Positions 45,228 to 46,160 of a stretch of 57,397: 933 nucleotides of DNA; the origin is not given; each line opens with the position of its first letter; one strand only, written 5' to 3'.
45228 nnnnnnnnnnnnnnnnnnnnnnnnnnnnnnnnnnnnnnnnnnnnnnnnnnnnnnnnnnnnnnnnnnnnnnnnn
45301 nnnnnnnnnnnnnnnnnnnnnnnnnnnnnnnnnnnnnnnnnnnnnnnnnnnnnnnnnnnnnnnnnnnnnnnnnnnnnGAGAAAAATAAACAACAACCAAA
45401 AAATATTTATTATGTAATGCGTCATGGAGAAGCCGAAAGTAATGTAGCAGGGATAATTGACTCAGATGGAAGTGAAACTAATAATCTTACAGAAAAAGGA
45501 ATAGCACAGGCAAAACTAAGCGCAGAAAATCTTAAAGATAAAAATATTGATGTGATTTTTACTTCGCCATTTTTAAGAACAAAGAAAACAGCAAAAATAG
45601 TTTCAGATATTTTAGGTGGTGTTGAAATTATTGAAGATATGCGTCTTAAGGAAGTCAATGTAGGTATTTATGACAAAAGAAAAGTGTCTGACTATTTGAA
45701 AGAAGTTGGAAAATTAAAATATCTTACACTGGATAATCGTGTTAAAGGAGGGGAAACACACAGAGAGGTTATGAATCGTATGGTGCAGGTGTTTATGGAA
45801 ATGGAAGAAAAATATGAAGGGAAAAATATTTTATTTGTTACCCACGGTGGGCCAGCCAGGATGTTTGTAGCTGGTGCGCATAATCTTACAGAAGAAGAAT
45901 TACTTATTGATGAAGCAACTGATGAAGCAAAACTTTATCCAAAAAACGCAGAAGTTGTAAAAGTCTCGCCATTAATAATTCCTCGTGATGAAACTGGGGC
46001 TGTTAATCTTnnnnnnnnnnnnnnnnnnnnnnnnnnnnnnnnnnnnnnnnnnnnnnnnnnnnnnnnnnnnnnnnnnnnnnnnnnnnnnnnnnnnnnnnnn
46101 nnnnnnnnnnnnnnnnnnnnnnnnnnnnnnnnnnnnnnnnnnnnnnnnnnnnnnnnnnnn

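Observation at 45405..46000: Histidine-phosphatase (PGAM-like) domain inserted inside isoleucyl-tRNA synthetase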

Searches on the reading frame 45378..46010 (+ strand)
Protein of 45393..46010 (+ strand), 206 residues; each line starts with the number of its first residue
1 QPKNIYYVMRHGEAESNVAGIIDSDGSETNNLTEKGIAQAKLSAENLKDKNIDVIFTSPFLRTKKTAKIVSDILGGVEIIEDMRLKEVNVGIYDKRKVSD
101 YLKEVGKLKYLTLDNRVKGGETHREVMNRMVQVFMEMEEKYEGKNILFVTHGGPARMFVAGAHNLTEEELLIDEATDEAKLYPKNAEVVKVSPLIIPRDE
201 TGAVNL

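Call 4: search_protein_families(library=ncbifam, proteins=[window:45405-46000:+], max_evalue=0.01)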
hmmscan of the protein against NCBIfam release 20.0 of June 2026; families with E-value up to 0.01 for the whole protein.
window:45405-46000:+ (198 aa): 21 families
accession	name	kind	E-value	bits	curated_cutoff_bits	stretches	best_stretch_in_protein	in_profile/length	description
NF038349.1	dPGM_arch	equivalog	5.3e-29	101.5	225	1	4-165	3-155/194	2,3-diphosphoglycerate-dependent phosphoglycerate mutase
TIGR03162.1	ribazole_cobC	equivalog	3.2e-23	82.1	162.9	1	3-166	2-163/176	alpha-ribazole phosphatase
NF002901.0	PRK03482.1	equivalog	3.8e-22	79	261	1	3-149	5-152/215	2,3-diphosphoglycerate-dependent phosphoglycerate mutase GpmB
NF009994.0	PRK13463.1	equivalog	6.7e-21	75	277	1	3-160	6-164/203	phosphoserine phosphatase 1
NF005567.0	PRK07238.1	equivalog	8.2e-20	71.5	326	1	3-162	181-341/378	bifunctional RNase H/acid phosphatase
NF045917.1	PhserinePhPspA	equivalog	2.9e-19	69.6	350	1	3-157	5-160/211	phosphoserine phosphatase PspA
NF011580.0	PRK15004.1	equivalog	4.3e-16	59.5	250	1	3-161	4-163/203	adenosylcobalamin/alpha-ribazole phosphatase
TIGR03848.1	MSMEG_4193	subfamily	4e-14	52.5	203.85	1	4-158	4-163/204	MSMEG_4193 family putative phosphomutase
TIGR00249.1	sixA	equivalog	2.8e-12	46.7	74.5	1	3-79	4-78/154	phosphohistidine phosphatase SixA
NF002339.0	PRK01295.1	equivalog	1.8e-11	43.9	316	1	4-170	7-181/206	2,3-bisphosphoglycerate-dependent phosphoglycerate mutase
NF009993.0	PRK13462.1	equivalog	2e-11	43.9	226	1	4-156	10-156/203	acid phosphatase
NF002217.0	PRK01112.1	equivalog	1.2e-09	37.9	320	1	4-65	6-65/228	2,3-bisphosphoglycerate-dependent phosphoglycerate mutase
NF010718.0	PRK14120.1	equivalog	2.4e-09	36.9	366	1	4-107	9-114/249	phosphoglyceromutase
TIGR01258.1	pgm_1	subfamily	4.4e-08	32.8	81.7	1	4-70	5-71/245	2,3-bisphosphoglycerate-dependent phosphoglycerate mutase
NF010717.0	PRK14119.1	equivalog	6.3e-07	29.2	378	1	4-66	6-68/228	2,3-diphosphoglycerate-dependent phosphoglycerate mutase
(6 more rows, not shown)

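Call 12: search_solved_structures(query=window:45393-46010:+, max_evalue=0.00001, show_alignments=3)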
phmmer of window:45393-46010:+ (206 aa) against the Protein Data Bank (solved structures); distinct sequences matched with E-value up to 0.00001: 14.
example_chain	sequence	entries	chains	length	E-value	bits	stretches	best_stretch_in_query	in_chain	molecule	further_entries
4ij5_A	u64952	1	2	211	7.7e-12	48.6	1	8-158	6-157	Phosphoserine phosphatase 1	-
9mmh_A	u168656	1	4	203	1.6e-11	47.6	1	6-156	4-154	Phosphoglycerate mutase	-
4ij6_A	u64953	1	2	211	1.2e-10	44.8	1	10-158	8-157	Phosphoserine phosphatase 1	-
1ebb_A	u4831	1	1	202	1.3e-09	41.4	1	6-161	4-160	PHOSPHATASE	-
1h2e_A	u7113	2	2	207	1.4e-09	41.3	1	6-161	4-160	PHOSPHATASE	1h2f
1fzt_A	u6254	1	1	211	1.8e-09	40.9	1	4-174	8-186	PHOSPHOGLYCERATE MUTASE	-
9nv5_A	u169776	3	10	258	8.5e-09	38.7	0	2-93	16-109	Phosphoglycerate mutase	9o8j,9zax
5zkk_A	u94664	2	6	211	3.4e-08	36.8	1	8-161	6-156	Phosphoglycerate mutase family protein, putative | Phosphoglycerate mutase family protein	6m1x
6nru_A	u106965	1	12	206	1.4e-07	34.7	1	7-165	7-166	CobC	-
5zr2_A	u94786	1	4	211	8.1e-07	32.3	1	8-161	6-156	Phosphoglycerate mutase family protein, putative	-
3bif_A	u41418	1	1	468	2.7e-06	30.5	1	2-169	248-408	PROTEIN (6-PHOSPHOFRUCTO-2-KINASE/ FRUCTOSE-2,6-BISPHOSPHATASE)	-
1bif_A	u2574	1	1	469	2.7e-06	30.5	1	2-169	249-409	6-PHOSPHOFRUCTO-2-KINASE/ FRUCTOSE-2,6-BISPHOSPHATASE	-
6e4b_A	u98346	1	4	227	3.3e-06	30.3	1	7-163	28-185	Adenosylcobalamin/alpha-ribazole phosphatase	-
5htk_A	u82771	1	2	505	9.2e-06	28.8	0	1-160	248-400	6-phosphofructo-2-kinase/fructose-2,6-bisphosphatase 2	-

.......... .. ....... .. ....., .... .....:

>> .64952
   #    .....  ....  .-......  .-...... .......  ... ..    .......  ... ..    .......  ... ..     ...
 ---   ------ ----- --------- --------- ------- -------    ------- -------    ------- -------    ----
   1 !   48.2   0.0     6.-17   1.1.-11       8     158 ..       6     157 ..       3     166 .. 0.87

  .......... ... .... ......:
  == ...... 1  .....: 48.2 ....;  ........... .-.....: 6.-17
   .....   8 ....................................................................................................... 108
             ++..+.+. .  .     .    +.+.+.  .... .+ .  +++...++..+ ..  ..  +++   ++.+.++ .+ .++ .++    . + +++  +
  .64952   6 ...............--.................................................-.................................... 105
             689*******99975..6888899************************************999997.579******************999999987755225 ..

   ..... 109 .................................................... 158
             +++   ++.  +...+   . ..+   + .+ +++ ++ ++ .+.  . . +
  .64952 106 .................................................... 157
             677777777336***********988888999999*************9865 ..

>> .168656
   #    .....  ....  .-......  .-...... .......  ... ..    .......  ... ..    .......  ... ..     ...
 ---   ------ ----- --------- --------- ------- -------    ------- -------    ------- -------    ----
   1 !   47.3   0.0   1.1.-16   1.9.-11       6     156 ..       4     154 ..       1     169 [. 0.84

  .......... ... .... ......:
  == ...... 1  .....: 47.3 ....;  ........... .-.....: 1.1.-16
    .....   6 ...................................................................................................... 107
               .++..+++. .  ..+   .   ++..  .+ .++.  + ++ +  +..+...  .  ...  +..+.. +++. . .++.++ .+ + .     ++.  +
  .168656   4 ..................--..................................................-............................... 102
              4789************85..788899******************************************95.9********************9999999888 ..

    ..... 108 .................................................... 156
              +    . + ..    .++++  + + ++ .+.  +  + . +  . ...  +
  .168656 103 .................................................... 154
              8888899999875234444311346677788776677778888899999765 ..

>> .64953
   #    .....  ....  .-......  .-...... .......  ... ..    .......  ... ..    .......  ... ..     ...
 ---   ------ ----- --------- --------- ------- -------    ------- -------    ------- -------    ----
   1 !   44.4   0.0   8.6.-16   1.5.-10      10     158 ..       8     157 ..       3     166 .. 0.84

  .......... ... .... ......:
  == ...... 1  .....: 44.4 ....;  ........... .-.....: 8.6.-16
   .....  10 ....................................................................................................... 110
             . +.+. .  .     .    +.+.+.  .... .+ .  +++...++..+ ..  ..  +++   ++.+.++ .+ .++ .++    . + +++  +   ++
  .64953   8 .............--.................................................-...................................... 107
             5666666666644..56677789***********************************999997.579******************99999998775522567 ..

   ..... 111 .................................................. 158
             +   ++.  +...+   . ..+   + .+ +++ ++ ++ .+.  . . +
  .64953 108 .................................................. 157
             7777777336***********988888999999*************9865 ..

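Call 20: search_protein_representatives(protein=window:45393-46010:+)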
Query: 206 residues. Proteins with E-value up to 0.001 (for the whole library): 14001; up to 1e-10: 1513; up to 1e-30: 5. The best 150 are listed.
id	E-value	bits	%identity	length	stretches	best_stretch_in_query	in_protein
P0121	3.8e-37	144.3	36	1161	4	7-160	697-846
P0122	5.8e-35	137.1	43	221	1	9-206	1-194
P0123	1.9e-34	135.4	37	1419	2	3-201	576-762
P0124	1.6e-33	132.4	44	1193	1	2-206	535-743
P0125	1.1e-32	129.8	46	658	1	9-178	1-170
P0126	1.1e-29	119.9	41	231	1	4-162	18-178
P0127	2.0e-29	119.1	36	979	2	7-158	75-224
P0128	2.7e-29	118.6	37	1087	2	3-162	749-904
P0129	6.8e-29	117.3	39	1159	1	4-174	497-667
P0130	3.5e-28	115.0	37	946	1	3-191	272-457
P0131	2.3e-27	112.4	37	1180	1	4-192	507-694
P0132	6.5e-27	110.9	39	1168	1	2-206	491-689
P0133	1.7e-26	109.5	36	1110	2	3-173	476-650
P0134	6.0e-26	107.7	38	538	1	3-172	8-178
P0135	1.2e-25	106.8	40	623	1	2-191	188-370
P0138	1.8e-25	106.2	42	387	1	4-169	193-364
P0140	2.1e-25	105.9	33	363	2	5-158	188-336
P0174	4.1e-22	95.2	32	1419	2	1-155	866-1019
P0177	6.7e-22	94.5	35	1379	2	4-154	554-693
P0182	1.1e-21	93.8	39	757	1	3-178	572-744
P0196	1.5e-20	90.1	40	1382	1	3-170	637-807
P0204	3.1e-20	89.1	38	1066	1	6-154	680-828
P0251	1.2e-18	83.9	30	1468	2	8-172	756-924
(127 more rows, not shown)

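Call 22: search_protein_families(library=pfam, proteins=[P0121, P0182, P0123, P0127, P0174, P0138, P0140, P0196, P0204], max_evalue=0.001)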
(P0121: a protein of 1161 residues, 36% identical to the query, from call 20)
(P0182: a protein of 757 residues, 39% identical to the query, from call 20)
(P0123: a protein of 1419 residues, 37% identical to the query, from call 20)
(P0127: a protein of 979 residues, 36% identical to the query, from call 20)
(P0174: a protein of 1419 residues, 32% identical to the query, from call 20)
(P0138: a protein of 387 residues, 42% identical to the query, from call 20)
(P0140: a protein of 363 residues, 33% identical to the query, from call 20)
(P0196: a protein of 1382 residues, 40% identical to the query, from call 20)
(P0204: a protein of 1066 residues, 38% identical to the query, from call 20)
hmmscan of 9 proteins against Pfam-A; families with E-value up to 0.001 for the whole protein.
P0121 (1161 aa): 3 families
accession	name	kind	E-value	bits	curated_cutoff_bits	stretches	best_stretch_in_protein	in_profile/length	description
PF00300.27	His_Phos_1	-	9.9e-126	417.3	21.7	4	427-595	1-167/194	Histidine phosphatase superfamily (branch 1)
PF00133.28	tRNA-synt_1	-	1.6e-74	251.6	22.7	2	14-417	2-198/414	tRNA synthetases class I (I, L, M and V)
PF09334.17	tRNA-synt_1g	-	1e-12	48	20.1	1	42-185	8-135/391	tRNA synthetases class I (M)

P0182 (757 aa): 3 families
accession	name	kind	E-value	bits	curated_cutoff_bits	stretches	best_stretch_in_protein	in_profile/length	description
PF00133.28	tRNA-synt_1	-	4.1e-90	302.9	22.7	2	17-493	2-304/414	tRNA synthetases class I (I, L, M and V)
PF00300.27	His_Phos_1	-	1.4e-33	116.7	21.7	1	577-749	3-182/194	Histidine phosphatase superfamily (branch 1)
PF09334.17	tRNA-synt_1g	-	2.4e-13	50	20.1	1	52-198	8-135/391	tRNA synthetases class I (M)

P0123 (1419 aa): 5 families
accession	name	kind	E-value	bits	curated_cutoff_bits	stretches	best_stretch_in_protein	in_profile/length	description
PF00133.28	tRNA-synt_1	-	8.4e-131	437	22.7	2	22-568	2-314/414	tRNA synthetases class I (I, L, M and V)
PF00300.27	His_Phos_1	-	3.1e-58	197.1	21.7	2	889-1035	1-156/194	Histidine phosphatase superfamily (branch 1)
PF08264.19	Anticodon_1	-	1.6e-27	96.6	25.1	1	1069-1214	1-146/148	Anticodon-binding domain of tRNA ligase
PF19302.4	DUF5915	-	2.6e-22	79.8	27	1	1232-1416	3-194/195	Domain of unknown function (DUF5915)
PF09334.17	tRNA-synt_1g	-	3.9e-15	56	20.1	2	52-191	8-128/391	tRNA synthetases class I (M)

P0127 (979 aa): 5 families
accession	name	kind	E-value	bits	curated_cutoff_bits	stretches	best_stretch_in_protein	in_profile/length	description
PF00300.27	His_Phos_1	-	2.3e-73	246.5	21.7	2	75-238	2-168/194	Histidine phosphatase superfamily (branch 1)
PF00133.28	tRNA-synt_1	-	4.2e-68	230.4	22.7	2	246-394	267-413/414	tRNA synthetases class I (I, L, M and V)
PF19302.4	DUF5915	-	1.9e-29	103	27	1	793-978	2-194/195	Domain of unknown function (DUF5915)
PF08264.19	Anticodon_1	-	8.8e-29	100.7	25.1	1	635-779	1-145/148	Anticodon-binding domain of tRNA ligase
PF09334.17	tRNA-synt_1g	-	1.6e-06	27.6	20.1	1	330-407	305-377/391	tRNA synthetases class I (M)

P0174 (1419 aa): 5 families
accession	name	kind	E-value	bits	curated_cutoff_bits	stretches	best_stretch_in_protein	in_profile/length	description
PF00133.28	tRNA-synt_1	-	4.2e-143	477.5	22.7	2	18-485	2-265/414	tRNA synthetases class I (I, L, M and V)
PF00300.27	His_Phos_1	-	2.6e-82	275.6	21.7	2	871-1061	1-189/194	Histidine phosphatase superfamily (branch 1)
PF19302.4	DUF5915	-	1.1e-34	120.2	27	1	1229-1418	2-194/195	Domain of unknown function (DUF5915)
PF08264.19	Anticodon_1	-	8.8e-33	113.7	25.1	1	1065-1210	1-146/148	Anticodon-binding domain of tRNA ligase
PF09334.17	tRNA-synt_1g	-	7.8e-17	61.5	20.1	1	775-847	310-380/391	tRNA synthetases class I (M)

P0138 (387 aa): 2 families
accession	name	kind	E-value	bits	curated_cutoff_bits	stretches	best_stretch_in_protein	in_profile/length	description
PF01300.24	Sua5_yciO_yrdC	-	7.5e-40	136.7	25.1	1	16-188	3-178/178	Telomere recombination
PF00300.27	His_Phos_1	-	7.3e-28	98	21.7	1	196-368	2-169/194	Histidine phosphatase superfamily (branch 1)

P0140 (363 aa): 1 family
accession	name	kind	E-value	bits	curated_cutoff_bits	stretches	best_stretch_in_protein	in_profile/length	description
PF00300.27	His_Phos_1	-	4.2e-96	320.6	21.7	2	189-360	1-178/194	Histidine phosphatase superfamily (branch 1)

P0196 (1382 aa): 7 families
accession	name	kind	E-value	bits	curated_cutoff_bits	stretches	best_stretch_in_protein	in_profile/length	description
PF00133.28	tRNA-synt_1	-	5.8e-122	407.8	22.7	2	22-634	2-267/414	tRNA synthetases class I (I, L, M and V)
PF00300.27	His_Phos_1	-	1.1e-32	113.8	21.7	1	642-819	3-178/194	Histidine phosphatase superfamily (branch 1)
PF08264.19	Anticodon_1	-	2.5e-32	112.2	25.1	1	1019-1158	1-146/148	Anticodon-binding domain of tRNA ligase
PF00293.34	NUDIX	-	1.8e-22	80.2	21.1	1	226-343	4-130/134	NUDIX domain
PF19302.4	DUF5915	-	1.8e-17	64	27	1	1210-1354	23-173/195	Domain of unknown function (DUF5915)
PF09334.17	tRNA-synt_1g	-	2.9e-17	62.9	20.1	1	52-197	8-133/391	tRNA synthetases class I (M)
PF14815.12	NUDIX_4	-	0.00019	21.6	35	1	230-338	3-103/113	NUDIX domain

P0204 (1066 aa): 8 families
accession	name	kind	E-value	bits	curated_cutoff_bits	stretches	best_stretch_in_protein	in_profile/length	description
PF00133.28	tRNA-synt_1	-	2.4e-100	336.6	22.7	2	18-677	2-270/414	tRNA synthetases class I (I, L, M and V)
PF00300.27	His_Phos_1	-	1.5e-39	136.1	21.7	1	680-854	1-176/194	Histidine phosphatase superfamily (branch 1)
PF13673.13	Acetyltransf_10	-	1.2e-16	61.3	23.6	1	949-1063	21-126/128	Acetyltransferase (GNAT) domain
PF00583.31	Acetyltransf_1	-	1.6e-12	48.1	20.7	1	935-1044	3-116/116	Acetyltransferase (GNAT) family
PF01797.21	Y1_Tnp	-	7e-12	46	23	1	340-461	17-120/121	Transposase IS200 like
PF13508.13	Acetyltransf_7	-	9.2e-12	45.6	27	1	966-1046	3-84/84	Acetyltransferase (GNAT) domain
PF09334.17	tRNA-synt_1g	-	8.1e-10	38.5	20.1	1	48-193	8-134/391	tRNA synthetases class I (M)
PF13420.13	Acetyltransf_4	-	1.6e-05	25.4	24.3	1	967-1048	51-138/155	Acetyltransferase (GNAT) domain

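Call 25: search_protein_families(library=ncbifam, proteins=[P0121, P0182], max_evalue=1e-10)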
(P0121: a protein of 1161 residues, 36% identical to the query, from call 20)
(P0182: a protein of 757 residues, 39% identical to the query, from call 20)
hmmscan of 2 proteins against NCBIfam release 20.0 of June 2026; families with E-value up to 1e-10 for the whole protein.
P0121 (1161 aa): 33 families (the best 25 are shown)
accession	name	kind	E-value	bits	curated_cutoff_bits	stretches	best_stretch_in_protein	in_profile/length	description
NF004349.1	PRK05729.1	equivalog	1.3e-122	410.8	704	3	2-225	1-229/860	valine--tRNA ligase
TIGR00422.1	valS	equivalog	1.5e-113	380.5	612.1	3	1-225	1-235/863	valine--tRNA ligase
NF011492.0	PRK14900.1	equivalog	5.8e-90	302.5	1783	3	2-225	10-244/1044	valine--tRNA ligase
TIGR03162.1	ribazole_cobC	equivalog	2.3e-81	271.4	162.9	3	887-1048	1-168/176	alpha-ribazole phosphatase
NF005567.0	PRK07238.1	equivalog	1.5e-72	245.1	326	3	423-585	176-336/378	bifunctional RNase H/acid phosphatase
NF038349.1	dPGM_arch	equivalog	8.8e-72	241.1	225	4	888-1013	2-124/194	2,3-diphosphoglycerate-dependent phosphoglycerate mutase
NF002901.0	PRK03482.1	equivalog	9.5e-68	228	261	3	426-584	3-159/215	2,3-diphosphoglycerate-dependent phosphoglycerate mutase GpmB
TIGR00392.1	ileS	equivalog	9.5e-59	199.4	621.4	1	5-417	6-430/861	isoleucine--tRNA ligase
NF009687.0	PRK13208.1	equivalog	1.6e-58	198.6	738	2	2-225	7-234/801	valine--tRNA ligase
NF011580.0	PRK15004.1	equivalog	4.3e-58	196.6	250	3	886-1047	2-172/203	adenosylcobalamin/alpha-ribazole phosphatase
NF045917.1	PhserinePhPspA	equivalog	3.6e-52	177.1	350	2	426-623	3-197/211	phosphoserine phosphatase PspA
TIGR03848.1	MSMEG_4193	subfamily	1.1e-48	165.4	203.85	2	887-980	2-94/204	MSMEG_4193 family putative phosphomutase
TIGR00249.1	sixA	equivalog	1.1e-36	126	74.5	0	887-966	3-79/154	phosphohistidine phosphatase SixA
NF002339.0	PRK01295.1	equivalog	1.2e-36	126.1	316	1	885-977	3-98/206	2,3-bisphosphoglycerate-dependent phosphoglycerate mutase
NF009993.0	PRK13462.1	equivalog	1.4e-34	119.5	226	1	884-1031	5-154/203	acid phosphatase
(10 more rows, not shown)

P0182 (757 aa): 18 families
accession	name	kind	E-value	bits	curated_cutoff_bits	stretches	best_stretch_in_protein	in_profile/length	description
NF004349.1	PRK05729.1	equivalog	5.9e-174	580.6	704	1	6-574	2-461/860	valine--tRNA ligase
TIGR00422.1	valS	equivalog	8.7e-165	550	612.1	1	5-444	2-420/863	valine--tRNA ligase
NF011492.0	PRK14900.1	equivalog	4.9e-136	455.1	1783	1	3-573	8-476/1044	valine--tRNA ligase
NF009687.0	PRK13208.1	equivalog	3.8e-85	286.7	738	1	2-444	4-417/801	valine--tRNA ligase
TIGR00392.1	ileS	equivalog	3.9e-52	177.5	621.4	2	6-239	4-245/861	isoleucine--tRNA ligase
NF000540.1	alt_ValS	exception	2.6e-40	138.1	900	1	14-446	10-453/827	valine--tRNA ligase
NF008957.0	PRK12300.1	subfamily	1.3e-36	126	677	1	11-243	7-243/946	leucine--tRNA ligase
TIGR00395.1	leuS_arch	equivalog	2.1e-31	108.8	648.5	1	16-242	6-236/938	leucine--tRNA ligase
NF038349.1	dPGM_arch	equivalog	2.9e-29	102.3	225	1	577-726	3-147/194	2,3-diphosphoglycerate-dependent phosphoglycerate mutase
NF040702.1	ileS_w_GNAT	exception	5.3e-25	87.2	1999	1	45-209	49-218/1100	isoleucine--tRNA ligase, N-acetyltransferase domain-containing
NF005567.0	PRK07238.1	equivalog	2.9e-23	82.8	326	1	569-746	175-358/378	bifunctional RNase H/acid phosphatase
TIGR03162.1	ribazole_cobC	equivalog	4.5e-18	65.3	162.9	1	577-728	3-156/176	alpha-ribazole phosphatase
NF045917.1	PhserinePhPspA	equivalog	8.8e-17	61.5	350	1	576-725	5-159/211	phosphoserine phosphatase PspA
NF002901.0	PRK03482.1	equivalog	4.3e-16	59.2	261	1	577-721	6-155/215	2,3-diphosphoglycerate-dependent phosphoglycerate mutase GpmB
TIGR00396.1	leuS_bact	equivalog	5.2e-16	57.9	548.4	1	45-199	31-168/843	leucine--tRNA ligase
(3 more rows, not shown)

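Call 66: predict_structure(alignment_id=A2)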
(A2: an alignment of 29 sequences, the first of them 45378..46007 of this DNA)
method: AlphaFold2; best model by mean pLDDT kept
length: 210 residues; sequences in the alignment: 29
mean_pLDDT: 94.7   pTM: 0.91
mean pLDDT of the five models: 94.7, 94.4, 93.6, 93.5, 92.7
residues with pLDDT >= 90: 185; 70-90: 21; 50-70: 4; < 50: 0
segments of 3 or more residues with pLDDT < 50: none
pLDDT, mean of each block of 10 residues (from residue 1): 82 98 96 96 98 98 98 99 98 96 94 91 96 97 97 98 96 94 91 95 80
secondary structure, 60 per line:
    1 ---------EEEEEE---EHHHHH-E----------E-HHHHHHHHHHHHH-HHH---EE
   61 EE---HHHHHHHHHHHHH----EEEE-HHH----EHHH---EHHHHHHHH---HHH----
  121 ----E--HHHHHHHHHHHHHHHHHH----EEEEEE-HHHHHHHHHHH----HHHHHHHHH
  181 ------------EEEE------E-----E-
elements in order: E10-15 H20-24 H39-51 E59-62 H66-78 E83-86 H103-110 H128-145 E150-155 H157-167 H172-180 E193-196
